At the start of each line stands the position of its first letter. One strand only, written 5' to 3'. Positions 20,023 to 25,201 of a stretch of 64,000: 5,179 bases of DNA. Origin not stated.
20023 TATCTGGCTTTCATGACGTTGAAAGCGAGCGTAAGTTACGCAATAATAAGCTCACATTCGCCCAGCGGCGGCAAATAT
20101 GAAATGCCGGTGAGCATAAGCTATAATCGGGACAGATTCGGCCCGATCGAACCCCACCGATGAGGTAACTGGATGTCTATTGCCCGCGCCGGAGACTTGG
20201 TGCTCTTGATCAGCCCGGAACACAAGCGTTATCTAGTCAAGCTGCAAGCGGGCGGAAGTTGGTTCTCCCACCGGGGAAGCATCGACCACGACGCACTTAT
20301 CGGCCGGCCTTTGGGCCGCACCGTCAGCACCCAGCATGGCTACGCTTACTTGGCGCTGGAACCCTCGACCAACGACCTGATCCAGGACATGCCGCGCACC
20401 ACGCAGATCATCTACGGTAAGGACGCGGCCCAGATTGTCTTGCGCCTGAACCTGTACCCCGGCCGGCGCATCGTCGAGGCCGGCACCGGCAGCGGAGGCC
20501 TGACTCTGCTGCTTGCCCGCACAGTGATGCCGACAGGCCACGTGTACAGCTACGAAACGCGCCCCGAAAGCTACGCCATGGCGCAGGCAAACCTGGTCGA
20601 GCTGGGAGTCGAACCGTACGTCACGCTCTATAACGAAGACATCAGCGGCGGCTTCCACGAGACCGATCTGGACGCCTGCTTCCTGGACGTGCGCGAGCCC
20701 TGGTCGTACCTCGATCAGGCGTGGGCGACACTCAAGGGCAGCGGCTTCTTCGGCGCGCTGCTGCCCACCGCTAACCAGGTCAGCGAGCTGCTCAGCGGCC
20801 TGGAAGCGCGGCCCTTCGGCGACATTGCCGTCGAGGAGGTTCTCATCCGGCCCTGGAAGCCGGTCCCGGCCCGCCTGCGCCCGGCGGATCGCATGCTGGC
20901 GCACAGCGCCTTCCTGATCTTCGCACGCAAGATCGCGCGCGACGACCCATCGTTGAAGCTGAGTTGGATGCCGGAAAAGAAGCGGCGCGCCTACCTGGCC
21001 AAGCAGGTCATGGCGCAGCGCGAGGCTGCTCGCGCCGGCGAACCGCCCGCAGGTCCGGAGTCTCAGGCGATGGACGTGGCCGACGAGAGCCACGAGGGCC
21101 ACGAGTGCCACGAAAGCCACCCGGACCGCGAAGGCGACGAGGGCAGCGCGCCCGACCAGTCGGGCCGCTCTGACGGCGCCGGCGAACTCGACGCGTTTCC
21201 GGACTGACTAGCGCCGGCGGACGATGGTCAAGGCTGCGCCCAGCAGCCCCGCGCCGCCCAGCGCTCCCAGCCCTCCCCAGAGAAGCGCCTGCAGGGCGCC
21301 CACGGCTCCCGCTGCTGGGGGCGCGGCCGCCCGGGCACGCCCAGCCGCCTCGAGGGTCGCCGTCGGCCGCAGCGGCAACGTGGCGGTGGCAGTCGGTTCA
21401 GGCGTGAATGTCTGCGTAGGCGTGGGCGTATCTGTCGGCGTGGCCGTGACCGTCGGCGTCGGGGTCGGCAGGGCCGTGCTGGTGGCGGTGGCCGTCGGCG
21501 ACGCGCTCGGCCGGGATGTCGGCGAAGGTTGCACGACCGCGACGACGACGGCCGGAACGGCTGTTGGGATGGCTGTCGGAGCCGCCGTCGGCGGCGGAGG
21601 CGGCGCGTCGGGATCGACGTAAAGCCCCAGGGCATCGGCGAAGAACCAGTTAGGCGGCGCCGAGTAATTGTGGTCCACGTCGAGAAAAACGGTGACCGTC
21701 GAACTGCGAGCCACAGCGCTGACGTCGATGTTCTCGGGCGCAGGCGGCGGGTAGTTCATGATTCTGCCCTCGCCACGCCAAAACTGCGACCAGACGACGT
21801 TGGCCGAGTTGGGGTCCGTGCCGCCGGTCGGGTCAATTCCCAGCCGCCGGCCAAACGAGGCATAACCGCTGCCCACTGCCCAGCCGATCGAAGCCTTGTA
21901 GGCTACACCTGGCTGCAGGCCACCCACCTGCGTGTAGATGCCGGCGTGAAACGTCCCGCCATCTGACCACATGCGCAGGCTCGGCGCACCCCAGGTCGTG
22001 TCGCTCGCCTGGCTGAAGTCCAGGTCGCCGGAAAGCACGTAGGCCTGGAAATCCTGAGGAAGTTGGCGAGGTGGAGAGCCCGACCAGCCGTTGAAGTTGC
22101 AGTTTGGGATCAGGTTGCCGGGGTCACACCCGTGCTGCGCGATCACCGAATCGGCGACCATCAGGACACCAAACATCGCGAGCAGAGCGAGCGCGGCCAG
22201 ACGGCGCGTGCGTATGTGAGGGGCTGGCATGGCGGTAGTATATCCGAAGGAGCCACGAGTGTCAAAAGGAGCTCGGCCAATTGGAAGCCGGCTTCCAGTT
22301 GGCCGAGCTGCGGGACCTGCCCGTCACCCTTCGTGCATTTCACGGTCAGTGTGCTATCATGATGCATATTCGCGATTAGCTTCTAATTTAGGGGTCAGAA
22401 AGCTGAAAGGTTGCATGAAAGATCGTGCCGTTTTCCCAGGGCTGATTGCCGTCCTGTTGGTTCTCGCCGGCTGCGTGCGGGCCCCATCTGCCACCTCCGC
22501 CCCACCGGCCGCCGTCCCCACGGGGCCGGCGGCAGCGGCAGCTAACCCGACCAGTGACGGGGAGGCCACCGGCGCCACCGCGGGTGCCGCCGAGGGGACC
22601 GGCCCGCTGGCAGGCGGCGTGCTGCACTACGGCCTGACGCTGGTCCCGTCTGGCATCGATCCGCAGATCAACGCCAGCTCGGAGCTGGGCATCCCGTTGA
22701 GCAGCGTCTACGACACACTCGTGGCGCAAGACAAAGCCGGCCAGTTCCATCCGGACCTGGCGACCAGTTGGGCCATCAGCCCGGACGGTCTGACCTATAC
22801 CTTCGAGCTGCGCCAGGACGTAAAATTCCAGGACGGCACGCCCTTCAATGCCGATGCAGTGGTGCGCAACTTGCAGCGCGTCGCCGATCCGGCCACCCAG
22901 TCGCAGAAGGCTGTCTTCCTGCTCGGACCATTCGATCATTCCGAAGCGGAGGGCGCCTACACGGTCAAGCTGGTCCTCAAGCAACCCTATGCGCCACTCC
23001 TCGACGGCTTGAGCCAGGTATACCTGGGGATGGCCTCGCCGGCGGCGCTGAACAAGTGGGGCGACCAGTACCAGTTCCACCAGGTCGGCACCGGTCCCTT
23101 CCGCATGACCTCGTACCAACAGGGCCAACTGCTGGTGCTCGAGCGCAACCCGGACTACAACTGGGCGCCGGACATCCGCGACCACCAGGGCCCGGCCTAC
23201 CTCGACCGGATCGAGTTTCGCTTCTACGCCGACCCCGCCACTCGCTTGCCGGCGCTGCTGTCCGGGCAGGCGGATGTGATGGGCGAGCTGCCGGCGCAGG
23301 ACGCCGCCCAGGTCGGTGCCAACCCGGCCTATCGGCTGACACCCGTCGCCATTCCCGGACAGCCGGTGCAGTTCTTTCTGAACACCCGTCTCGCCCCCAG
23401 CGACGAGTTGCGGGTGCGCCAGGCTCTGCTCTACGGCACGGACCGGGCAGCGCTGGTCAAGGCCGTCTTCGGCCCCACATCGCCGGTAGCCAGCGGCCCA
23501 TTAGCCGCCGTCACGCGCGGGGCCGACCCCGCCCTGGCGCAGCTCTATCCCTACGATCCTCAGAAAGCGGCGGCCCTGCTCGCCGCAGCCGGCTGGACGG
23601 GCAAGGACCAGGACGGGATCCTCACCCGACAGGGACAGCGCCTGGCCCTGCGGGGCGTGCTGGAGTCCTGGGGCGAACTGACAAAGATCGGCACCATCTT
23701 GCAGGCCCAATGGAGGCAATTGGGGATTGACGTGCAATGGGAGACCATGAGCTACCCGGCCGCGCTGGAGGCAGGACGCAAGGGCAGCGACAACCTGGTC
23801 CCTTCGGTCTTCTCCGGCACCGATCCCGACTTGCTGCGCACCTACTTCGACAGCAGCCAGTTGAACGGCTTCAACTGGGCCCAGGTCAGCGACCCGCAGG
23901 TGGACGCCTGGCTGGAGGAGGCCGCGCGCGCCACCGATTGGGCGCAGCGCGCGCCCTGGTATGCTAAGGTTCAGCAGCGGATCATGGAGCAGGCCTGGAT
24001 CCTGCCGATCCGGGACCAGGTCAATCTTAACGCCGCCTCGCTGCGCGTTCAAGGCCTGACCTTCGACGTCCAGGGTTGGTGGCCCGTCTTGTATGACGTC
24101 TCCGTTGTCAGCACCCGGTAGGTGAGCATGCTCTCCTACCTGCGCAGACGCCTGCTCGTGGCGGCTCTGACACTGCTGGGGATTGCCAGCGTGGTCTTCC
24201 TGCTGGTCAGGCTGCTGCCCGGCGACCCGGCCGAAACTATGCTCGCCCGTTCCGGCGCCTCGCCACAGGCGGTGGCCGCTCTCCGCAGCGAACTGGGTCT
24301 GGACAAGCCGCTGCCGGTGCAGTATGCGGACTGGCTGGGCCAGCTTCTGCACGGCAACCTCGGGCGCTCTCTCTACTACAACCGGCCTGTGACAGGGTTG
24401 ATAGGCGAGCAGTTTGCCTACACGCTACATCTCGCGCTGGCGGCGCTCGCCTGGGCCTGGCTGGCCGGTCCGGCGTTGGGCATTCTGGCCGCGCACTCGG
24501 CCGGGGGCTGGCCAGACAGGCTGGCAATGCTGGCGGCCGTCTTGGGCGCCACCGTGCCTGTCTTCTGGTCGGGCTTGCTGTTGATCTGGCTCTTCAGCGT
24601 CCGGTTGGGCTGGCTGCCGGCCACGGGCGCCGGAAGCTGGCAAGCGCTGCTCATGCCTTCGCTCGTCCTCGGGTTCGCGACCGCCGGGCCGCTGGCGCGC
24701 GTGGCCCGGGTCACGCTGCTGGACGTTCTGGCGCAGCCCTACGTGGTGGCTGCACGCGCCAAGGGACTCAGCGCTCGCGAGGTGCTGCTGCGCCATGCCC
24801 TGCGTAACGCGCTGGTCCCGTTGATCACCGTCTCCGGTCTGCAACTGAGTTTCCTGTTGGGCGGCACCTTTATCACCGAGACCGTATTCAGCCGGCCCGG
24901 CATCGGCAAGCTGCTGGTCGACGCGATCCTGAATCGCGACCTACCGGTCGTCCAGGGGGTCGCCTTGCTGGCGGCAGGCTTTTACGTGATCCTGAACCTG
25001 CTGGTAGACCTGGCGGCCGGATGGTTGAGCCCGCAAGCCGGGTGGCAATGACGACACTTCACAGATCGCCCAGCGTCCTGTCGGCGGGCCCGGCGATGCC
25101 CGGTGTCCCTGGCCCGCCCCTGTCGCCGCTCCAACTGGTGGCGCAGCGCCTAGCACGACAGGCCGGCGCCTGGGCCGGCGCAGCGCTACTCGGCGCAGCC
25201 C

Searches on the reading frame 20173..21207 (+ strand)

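Call 80: search_protein_families(library=pfam, proteins=[window:20173-21207:+], max_evalue=1e-8)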
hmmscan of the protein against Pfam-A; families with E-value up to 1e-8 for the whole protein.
window:20173-21207:+ (344 aa): 2 families
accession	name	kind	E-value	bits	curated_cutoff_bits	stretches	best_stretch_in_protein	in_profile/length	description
PF08704.16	GCD14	-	1.9e-32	113.3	26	1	63-236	7-185/247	tRNA methyltransferase complex GCD14 subunit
PF14801.12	TrmI-like_N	-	1.2e-11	44.8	24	1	5-51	4-50/50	TrmI-like N-terminal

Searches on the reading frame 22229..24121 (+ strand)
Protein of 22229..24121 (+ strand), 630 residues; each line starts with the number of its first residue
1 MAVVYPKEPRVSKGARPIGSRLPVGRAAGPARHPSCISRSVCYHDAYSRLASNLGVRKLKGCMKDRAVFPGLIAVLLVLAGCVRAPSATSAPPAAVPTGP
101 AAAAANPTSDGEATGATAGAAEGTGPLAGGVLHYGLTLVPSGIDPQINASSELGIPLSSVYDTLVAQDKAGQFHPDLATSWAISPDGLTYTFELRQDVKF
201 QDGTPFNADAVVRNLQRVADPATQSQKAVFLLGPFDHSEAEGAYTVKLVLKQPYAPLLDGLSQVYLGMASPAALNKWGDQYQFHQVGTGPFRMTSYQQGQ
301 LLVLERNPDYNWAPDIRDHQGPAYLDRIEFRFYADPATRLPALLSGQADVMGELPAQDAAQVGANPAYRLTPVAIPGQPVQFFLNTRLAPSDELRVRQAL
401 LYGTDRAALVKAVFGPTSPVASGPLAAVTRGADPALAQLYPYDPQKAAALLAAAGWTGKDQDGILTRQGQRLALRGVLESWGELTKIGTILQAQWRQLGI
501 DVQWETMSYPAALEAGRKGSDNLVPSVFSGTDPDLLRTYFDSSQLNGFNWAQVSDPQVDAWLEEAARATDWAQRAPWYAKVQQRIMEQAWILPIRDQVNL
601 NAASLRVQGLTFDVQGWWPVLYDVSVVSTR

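Call 80: search_protein_families(library=pfam, proteins=[window:22229-24121:+], max_evalue=1e-8)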
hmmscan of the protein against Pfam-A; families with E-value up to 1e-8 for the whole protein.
window:22229-24121:+ (630 aa): 1 family
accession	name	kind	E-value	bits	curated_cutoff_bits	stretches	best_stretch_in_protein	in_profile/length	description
PF00496.27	SBP_bac_5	-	5.1e-84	282.9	32.4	1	173-517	2-335/368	Bacterial extracellular solute-binding proteins, family 5 Middle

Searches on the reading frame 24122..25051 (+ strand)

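Call 80: search_protein_families(library=pfam, proteins=[window:24122-25051:+], max_evalue=1e-8)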
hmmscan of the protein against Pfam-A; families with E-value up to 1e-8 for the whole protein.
window:24122-25051:+ (309 aa): 2 families
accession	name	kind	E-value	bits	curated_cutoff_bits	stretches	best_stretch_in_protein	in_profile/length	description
PF00528.27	BPD_transp_1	-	1.4e-35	123.2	26.4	1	118-304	3-180/184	Binding-protein-dependent transport system inner membrane component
PF19300.4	BPD_transp_1_N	-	2.5e-14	53.9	23.8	1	3-79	1-76/114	Binding-prot-dependent transport system membrane comp, N-term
